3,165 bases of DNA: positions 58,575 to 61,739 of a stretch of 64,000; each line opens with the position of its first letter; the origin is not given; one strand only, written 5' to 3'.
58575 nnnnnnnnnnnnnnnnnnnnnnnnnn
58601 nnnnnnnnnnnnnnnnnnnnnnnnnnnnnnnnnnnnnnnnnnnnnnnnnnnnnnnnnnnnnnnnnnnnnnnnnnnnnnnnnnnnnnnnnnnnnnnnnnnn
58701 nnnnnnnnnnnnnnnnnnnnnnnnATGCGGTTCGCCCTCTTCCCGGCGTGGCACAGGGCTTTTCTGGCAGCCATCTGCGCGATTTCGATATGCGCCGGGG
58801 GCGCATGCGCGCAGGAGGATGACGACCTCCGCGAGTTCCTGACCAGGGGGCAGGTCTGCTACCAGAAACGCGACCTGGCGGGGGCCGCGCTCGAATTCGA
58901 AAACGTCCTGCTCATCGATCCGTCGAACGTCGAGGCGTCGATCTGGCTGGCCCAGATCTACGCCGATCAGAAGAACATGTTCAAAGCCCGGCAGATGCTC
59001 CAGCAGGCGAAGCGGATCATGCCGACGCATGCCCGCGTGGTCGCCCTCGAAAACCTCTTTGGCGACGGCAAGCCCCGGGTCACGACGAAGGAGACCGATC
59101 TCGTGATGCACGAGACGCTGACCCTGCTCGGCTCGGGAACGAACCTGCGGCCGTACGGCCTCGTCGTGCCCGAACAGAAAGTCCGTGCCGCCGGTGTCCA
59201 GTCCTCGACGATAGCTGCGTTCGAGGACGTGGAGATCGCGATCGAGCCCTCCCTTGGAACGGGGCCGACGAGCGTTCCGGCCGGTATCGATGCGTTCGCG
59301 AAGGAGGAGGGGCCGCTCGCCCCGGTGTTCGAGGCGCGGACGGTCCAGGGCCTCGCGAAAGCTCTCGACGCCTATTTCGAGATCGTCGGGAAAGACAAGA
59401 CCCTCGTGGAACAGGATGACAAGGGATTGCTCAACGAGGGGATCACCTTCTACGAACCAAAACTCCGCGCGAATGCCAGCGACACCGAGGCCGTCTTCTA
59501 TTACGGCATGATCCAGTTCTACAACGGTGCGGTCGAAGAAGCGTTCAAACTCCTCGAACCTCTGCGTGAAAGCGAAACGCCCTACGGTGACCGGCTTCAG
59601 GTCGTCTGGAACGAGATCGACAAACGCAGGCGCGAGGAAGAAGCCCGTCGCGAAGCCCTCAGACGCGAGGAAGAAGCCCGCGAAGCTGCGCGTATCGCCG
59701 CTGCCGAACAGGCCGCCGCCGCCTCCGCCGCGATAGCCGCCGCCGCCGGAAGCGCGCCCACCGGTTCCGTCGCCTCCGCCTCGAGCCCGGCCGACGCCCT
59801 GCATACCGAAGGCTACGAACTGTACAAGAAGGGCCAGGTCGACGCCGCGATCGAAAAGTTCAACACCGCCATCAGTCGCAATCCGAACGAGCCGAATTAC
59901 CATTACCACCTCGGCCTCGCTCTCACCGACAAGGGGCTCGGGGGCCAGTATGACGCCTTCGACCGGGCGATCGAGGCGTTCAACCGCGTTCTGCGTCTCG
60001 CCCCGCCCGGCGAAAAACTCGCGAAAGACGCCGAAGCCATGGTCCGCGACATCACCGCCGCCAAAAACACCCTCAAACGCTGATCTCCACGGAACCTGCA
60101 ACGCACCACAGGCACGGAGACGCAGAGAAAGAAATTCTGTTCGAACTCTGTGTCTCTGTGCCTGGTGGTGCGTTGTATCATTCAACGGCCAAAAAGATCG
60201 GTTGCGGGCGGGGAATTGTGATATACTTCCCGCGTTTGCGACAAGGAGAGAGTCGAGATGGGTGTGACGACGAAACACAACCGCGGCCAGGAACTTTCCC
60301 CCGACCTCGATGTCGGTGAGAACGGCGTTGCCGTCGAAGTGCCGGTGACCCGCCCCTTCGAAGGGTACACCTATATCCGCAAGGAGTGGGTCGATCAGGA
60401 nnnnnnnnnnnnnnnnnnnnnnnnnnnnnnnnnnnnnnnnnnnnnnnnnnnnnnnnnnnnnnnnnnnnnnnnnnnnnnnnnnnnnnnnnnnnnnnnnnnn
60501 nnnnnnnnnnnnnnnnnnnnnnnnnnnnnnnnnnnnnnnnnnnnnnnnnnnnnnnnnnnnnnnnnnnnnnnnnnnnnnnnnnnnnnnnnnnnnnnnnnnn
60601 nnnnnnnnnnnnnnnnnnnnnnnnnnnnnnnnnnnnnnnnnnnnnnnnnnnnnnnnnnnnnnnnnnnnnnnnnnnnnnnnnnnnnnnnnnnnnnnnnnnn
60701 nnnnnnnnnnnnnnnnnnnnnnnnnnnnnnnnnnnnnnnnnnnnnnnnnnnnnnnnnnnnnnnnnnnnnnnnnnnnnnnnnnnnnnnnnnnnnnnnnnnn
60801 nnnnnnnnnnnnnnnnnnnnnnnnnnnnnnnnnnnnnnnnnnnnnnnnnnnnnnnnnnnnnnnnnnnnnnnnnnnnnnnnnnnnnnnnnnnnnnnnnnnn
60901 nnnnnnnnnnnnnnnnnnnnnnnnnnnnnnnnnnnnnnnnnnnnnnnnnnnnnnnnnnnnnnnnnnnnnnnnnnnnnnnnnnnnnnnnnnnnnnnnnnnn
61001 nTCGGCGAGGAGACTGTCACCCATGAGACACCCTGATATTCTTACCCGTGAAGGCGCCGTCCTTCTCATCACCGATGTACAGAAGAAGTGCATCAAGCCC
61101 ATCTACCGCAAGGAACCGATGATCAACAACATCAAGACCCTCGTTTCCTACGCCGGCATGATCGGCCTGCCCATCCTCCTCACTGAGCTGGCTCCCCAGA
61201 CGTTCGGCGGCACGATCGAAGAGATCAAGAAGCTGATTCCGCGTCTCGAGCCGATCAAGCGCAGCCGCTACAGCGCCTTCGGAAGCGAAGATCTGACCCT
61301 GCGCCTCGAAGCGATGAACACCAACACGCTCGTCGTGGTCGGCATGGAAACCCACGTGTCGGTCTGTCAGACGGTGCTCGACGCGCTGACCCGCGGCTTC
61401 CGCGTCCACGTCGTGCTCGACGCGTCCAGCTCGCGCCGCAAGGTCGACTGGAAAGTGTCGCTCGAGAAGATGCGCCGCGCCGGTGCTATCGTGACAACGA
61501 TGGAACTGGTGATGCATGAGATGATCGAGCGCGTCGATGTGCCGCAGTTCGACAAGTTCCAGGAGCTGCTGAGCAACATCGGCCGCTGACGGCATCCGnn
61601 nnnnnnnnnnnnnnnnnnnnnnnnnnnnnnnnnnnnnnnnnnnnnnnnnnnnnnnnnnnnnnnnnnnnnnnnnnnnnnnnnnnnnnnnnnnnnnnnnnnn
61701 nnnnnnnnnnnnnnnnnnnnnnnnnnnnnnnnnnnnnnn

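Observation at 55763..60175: Second pseudopilin module ending in a secreted calcium-loop beta-propeller and a TPR protein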

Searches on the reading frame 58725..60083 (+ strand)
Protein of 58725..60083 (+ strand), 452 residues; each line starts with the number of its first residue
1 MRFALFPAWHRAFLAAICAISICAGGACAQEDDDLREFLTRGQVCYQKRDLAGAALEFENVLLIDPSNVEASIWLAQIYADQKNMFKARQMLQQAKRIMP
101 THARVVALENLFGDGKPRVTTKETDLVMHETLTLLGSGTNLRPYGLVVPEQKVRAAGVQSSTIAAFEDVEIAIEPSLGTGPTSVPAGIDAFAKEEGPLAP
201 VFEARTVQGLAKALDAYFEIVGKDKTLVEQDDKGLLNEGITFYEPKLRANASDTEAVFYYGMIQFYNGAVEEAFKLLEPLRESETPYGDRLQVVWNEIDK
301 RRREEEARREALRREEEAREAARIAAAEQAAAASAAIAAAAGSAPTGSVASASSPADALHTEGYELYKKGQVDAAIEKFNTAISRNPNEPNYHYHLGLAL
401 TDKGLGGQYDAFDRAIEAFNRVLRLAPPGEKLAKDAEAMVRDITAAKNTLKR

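Call 5: search_protein_families(library=pfam, proteins=[window:58725-60083:+], max_evalue=0.1)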
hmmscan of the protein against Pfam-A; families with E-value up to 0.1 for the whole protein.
window:58725-60083:+ (452 aa): 17 families
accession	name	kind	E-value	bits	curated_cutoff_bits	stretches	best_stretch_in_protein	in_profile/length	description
PF13414.12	TPR_11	-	1.6e-16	60.1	26.8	2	363-404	1-42/42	TPR repeat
PF07719.23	TPR_2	-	1.7e-16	59.3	27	3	356-388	1-33/34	Tetratricopeptide repeat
PF13432.12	TPR_16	-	4.5e-13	49.8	32.7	2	361-429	2-64/65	Tetratricopeptide repeat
PF14559.12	TPR_19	-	2.1e-11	44.4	25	1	47-108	3-64/68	Tetratricopeptide repeat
PF12895.13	ANAPC3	-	5.2e-11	43.1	27.2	1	353-402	20-68/82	Anaphase-promoting complex, cyclosome, subunit 3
PF00515.34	TPR_1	-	7.6e-09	35.5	27.8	1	356-388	1-33/34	Tetratricopeptide repeat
PF13181.12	TPR_8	-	3e-08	33.6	25.7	0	356-388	1-33/34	Tetratricopeptide repeat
PF13431.12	TPR_17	-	5.8e-07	29.7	24.4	0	58-90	2-34/34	Tetratricopeptide repeat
PF23914.1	TPR_CcmH_CycH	-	3.6e-06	27.4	42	1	30-108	45-126/158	Cytochrome c-type biogenesis protein H TPR domain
PF13174.12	TPR_6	-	2.5e-05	25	26.3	0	71-96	2-27/33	Tetratricopeptide repeat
PF25064.1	ARM_TT21_5th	-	2.8e-05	24.9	27.8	0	44-101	10-67/117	TT21 fifth ARM repeats domain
PF13428.12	TPR_14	-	0.00023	22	23.5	0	358-397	3-42/44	Tetratricopeptide repeat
PF24575.1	TPR_Slam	-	0.00031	21.6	35.2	0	362-401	53-92/104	Surface lipoprotein assembly modifier, N-terminal TPR repeats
PF13371.12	TPR_9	-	0.00075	19.9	35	0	33-73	27-67/73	Tetratricopeptide repeat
PF25062.1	ARM_TT21_N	-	0.0037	17.5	40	1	237-331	11-102/222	Tetratricopeptide repeat protein 21 N-terminal ARM repeat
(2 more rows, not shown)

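Call 6: search_protein_families(library=ncbifam, proteins=[window:58725-60083:+], max_evalue=0.1)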
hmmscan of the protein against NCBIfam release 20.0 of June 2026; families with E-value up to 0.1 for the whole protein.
window:58725-60083:+ (452 aa): 17 families
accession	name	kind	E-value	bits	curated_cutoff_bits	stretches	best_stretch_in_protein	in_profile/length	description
NF040959.1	MamA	equivalog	1.9e-14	53.6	200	2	356-428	105-171/204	magnetosome protein MamA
TIGR02917.1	PEP_TPR_lipo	equivalog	3e-14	51.9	312.2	2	29-106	459-536/899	XrtA/PEP-CTERM system TPR-repeat protein PrsT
TIGR02552.1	LcrH_SycD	equivalog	4.1e-08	33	104.8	1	354-425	16-81/136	SycD/LcrH family type III secretion system chaperone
TIGR02521.1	type_IV_pilW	equivalog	4.3e-07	29.7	154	1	41-108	141-208/234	type IV pilus biogenesis/stability protein PilW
TIGR02795.1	tol_pal_ybgF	equivalog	4.9e-07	30.4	90.1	2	360-432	6-75/119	tol-pal system protein YbgF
NF008520.0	PRK11447.1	equivalog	1.6e-05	22.9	858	1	30-98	598-666/1157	cellulose synthase complex outer membrane protein BcsC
NF047371.1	FlcA_CTERM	equivalog_domain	0.00016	20.3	300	1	363-404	480-521/646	periplasmic flagellar collar protein FlcA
TIGR03302.1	OM_YfiO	subfamily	0.00038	20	81.4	1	334-392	10-68/239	outer membrane protein assembly factor BamD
NF042912.1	Amuc_1098_fam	equivalog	0.00097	17.3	750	1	32-90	152-210/805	Amuc_1098 family type IV pilus outer membrane protein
NF033762.1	social_mot_Tgl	equivalog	0.0012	18.3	225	0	361-403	141-183/252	social motility TPR repeat lipoprotein Tgl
NF008391.2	PRK11189.1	equivalog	0.002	17.7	250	1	372-427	81-130/297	lipoprotein NlpI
NF033920.0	C39_PA2778_fam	equivalog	0.003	17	150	1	35-99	190-254/255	PA2778 family cysteine peptidase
NF008068.0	PRK10803.1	equivalog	0.019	14.9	383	1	320-404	107-194/263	cell division protein CpoB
TIGR00540.1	TPR_hemY_coli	hypoth_equivalog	0.022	13.5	142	1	27-95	318-385/385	heme biosynthesis-associated TPR protein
NF052312.1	T9SS_PorW_SprE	equivalog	0.022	13.4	250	0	352-419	633-700/716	type IX secretion system periplasmic lipoprotein PorW/SprE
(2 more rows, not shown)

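Call 94: search_solved_structures(query=A7, max_evalue=0.001)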
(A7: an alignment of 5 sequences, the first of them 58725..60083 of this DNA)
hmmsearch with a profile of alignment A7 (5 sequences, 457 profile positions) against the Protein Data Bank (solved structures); distinct sequences matched with E-value up to 0.001: 51.
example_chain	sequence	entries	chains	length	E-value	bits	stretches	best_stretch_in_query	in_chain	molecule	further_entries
9qhb_A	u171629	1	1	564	1.5e-70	241.1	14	361-439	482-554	Engineered tetratricopeptide repeat protein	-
8bu0_A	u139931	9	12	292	4.5e-51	176.9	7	361-438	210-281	Consensus tetratricopeptide repeat protein | Crystal structure of an 8-repeat consensus TPR superhelix with Zinc. | Monomer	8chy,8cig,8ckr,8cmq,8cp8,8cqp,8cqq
9qhc_A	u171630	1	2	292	1.2e-35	126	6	361-436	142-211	Engineered tetratricopeptide repeat protein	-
8ch0_A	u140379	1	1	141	5.2e-20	74.5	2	360-435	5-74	Consensus tetratricopeptide repeat protein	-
2fo7_A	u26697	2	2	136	6.8e-20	74.1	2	361-434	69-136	SYNTHETIC CONSENSUS TPR PROTEIN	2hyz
5hrz_A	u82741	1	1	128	8.8e-18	67.1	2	371-439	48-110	TPR domain protein 1na0C3_3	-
6vl6_A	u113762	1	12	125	2.4e-17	65.7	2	372-437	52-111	T33_dn2A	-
1na0_A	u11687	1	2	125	5.4e-17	64.5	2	371-439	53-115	designed protein CTPR3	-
9gzg_A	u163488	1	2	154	1.2e-14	56.8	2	368-439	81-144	Engineered CTPR protein with glutamic acids for conductivity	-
8ump_A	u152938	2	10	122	2.1e-14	56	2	375-439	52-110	T33-ml35-redesigned-TPR-domain-fold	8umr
6v8e_A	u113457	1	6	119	3.5e-14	55.3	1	371-439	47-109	Designed protein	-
6vfj_B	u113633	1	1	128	1.2e-13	53.5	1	371-437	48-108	I53_dn5B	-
2wqh_A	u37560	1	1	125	1.3e-13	53.3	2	371-439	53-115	CTPR3Y3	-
6vfi_B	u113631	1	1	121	2.5e-13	52.4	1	371-435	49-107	O43_dn18B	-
6vfh_A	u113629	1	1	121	2.7e-13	52.3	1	371-436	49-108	T33_dn10A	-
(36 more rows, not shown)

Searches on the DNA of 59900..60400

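Call 76: search_rna_families(source=window, start=59900, end=60400, threshold=evalue, max_evalue=1)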
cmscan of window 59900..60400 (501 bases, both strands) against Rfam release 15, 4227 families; matches with E-value up to 1: 1.
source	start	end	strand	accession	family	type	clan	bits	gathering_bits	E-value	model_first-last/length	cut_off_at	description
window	60100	60174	-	RF03457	MIR173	Gene; miRNA;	-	24.7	70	0.011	1-102/102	no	MIR173 microRNA precursor family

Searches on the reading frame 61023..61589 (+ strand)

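Call 5: search_protein_families(library=pfam, proteins=[window:61023-61589:+], max_evalue=0.1)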
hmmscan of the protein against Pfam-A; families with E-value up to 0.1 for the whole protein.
window:61023-61589:+ (188 aa): 2 families
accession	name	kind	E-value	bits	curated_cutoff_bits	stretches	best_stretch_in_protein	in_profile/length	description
PF00857.26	Isochorismatase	-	1.7e-26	93.8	27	1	13-161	2-174/175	Isochorismatase domain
PF13091.12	PLDc_2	-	0.021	15.1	27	1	104-165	15-82/132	PLD-like domain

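Call 6: search_protein_families(library=ncbifam, proteins=[window:61023-61589:+], max_evalue=0.1)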
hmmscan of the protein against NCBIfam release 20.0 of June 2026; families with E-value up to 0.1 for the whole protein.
window:61023-61589:+ (188 aa): 5 families
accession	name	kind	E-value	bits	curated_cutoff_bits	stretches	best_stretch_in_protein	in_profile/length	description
NF041461.1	C_hydro_YcaC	equivalog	1.7e-13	50.5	310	1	8-166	6-168/201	isochorismate family cysteine hydrolase YcaC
NF008623.0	PRK11609.1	equivalog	5.1e-07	29.7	174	1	91-164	134-209/213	bifunctional nicotinamidase/pyrazinamidase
NF008517.0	PRK11440.1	equivalog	2.9e-06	27.4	195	1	78-159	100-180/188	hydrolase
NF050097.1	BiurAmidohydBiuH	equivalog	7.7e-06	25.5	370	1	81-159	132-210/221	biuret amidohydrolase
TIGR03614.1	RutB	equivalog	0.0019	17.8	377.95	1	78-135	129-186/226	pyrimidine utilization protein B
